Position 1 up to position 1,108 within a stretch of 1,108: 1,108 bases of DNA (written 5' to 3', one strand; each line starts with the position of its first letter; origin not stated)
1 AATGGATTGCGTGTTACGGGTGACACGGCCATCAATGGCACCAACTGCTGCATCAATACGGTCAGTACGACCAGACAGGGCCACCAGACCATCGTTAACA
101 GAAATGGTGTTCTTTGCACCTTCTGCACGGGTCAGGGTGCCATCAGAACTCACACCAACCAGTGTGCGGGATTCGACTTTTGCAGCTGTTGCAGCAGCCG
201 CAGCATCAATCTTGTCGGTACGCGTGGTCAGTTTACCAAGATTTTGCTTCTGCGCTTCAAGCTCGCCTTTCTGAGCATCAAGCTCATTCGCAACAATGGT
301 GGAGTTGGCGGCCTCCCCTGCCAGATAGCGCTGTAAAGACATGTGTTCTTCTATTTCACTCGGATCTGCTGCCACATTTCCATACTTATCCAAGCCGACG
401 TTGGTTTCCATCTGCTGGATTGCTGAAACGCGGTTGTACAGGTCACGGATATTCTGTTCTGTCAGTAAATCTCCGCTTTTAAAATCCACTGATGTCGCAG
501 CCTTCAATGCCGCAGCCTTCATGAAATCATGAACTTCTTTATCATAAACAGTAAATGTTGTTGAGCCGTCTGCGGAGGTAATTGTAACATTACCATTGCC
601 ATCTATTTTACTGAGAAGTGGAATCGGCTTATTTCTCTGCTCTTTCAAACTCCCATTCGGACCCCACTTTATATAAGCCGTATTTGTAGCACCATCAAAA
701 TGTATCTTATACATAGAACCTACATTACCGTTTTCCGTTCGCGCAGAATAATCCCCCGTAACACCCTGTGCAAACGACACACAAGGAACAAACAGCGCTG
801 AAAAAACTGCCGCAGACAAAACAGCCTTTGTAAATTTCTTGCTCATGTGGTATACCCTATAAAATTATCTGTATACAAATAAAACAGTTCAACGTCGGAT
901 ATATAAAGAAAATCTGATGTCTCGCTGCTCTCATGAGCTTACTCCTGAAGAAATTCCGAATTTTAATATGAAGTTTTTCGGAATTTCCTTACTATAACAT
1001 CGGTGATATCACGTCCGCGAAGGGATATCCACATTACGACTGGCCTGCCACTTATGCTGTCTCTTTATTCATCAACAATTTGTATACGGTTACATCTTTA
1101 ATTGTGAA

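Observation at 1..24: N@d-type core motif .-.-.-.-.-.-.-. in heptad register at the window edge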

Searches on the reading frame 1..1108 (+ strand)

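Call 19: profile_search(protein=L001:5680-6915:-)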
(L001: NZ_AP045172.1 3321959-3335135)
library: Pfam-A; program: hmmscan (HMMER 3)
A. the first sequence (412 residues): domains with independent E <= 10: 15; with E <= 0.001: 1
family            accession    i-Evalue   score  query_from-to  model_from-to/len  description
YadA_anchor       PF03895.21    3.9e-16    59.3     354-412         1-60/60  YadA-like membrane anchor domain
HrpB7             PF09486.15       0.13    13.1     220-345        18-142/157  Bacterial type III secretion protein (HrpB7)
FliD_N            PF02465.23       0.31    12.2     210-265        21-76/97  Flagellar hook-associated protein 2 N-terminus
COG3_N            PF04136.21       0.37    11.1     298-341        23-66/147  Conserved oligomeric Golgi complex subunit 3, N-terminal
aRib              PF18938.6        0.39    11.0      80-98         44-62/71  Atypical Rib domain
DUF7310           PF23991.1         0.6    11.1     262-299        24-61/83  Coiled-coil region of unknown function (DUF7310)
CooC_C            PF15976.11       0.82    10.2      64-103        21-59/93  CS1-pili formation C-terminal
Spc7              PF08317.16        1.9     8.2     294-346       141-193/196  Spc7 kinetochore protein
Nuf2_DHR10-like   PF18595.6         2.4     8.7     302-350        11-59/117  Nuf2, DHR10-like domain
Nup54             PF13874.11        2.7     8.4     204-248        30-75/140  Nucleoporin complex subunit 54
DUF1664           PF07889.17        5.5     7.5     300-343        45-88/124  Protein of unknown function (DUF1664)
Spc24             PF08286.16        5.9     7.6     300-342         4-46/109  Spc24 subunit of Ndc80
Flagellin_C       PF00700.27        7.3     7.4     285-319        12-46/86  Bacterial flagellin C-terminal helical region
NPV_P10           PF05531.17        9.4     7.2     287-335         9-53/75  Nucleopolyhedrovirus P10 protein
DUF1664           PF07889.17        9.7     6.7     196-239        34-78/124  Protein of unknown function (DUF1664)
